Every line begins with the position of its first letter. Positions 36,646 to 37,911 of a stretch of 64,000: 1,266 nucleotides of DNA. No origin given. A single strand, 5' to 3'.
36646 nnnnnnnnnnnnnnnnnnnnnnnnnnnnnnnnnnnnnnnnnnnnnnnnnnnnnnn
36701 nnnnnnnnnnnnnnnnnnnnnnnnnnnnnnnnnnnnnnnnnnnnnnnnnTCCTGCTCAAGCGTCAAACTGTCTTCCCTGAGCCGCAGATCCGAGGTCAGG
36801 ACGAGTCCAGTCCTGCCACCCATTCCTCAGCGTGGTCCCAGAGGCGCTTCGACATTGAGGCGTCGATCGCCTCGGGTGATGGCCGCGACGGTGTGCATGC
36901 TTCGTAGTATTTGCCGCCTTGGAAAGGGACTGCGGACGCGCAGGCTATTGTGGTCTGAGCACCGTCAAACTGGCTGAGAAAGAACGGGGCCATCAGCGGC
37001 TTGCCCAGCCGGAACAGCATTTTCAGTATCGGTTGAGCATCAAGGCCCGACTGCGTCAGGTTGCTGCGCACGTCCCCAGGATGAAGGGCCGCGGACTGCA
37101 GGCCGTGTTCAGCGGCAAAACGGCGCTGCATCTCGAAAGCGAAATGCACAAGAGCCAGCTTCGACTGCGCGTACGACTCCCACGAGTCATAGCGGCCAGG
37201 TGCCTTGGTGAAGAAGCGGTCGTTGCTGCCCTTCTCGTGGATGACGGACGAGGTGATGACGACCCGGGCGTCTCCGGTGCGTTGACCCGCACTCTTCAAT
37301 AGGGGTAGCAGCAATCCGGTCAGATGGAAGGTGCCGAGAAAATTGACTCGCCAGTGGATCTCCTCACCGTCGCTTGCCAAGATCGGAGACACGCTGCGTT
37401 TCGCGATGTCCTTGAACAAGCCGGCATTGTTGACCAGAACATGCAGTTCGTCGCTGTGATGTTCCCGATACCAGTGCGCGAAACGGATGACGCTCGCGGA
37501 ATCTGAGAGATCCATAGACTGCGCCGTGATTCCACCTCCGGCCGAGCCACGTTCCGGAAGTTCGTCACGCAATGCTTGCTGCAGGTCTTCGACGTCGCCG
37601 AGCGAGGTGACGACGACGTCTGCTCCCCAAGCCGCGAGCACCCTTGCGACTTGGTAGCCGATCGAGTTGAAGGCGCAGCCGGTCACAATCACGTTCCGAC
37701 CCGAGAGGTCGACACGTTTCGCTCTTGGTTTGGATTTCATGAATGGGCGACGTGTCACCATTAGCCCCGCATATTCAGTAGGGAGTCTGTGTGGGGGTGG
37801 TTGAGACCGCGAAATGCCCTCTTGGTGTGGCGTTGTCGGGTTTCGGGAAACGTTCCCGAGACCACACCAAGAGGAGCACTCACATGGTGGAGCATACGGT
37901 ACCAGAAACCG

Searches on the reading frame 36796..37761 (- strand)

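Call 29: search_protein_families(library=pfam, proteins=[window:36796-37761:-], max_evalue=0.0001)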
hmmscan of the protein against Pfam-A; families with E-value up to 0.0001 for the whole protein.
window:36796-37761:- (321 aa): 2 families
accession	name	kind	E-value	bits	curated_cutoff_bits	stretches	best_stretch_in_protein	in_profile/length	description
PF00106.31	adh_short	-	4.6e-21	75.6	26.6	1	23-238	2-189/195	short chain dehydrogenase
PF13561.12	adh_short_C2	-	4.8e-12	46.4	27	1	31-180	5-138/236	Enoyl-(Acyl carrier protein) reductase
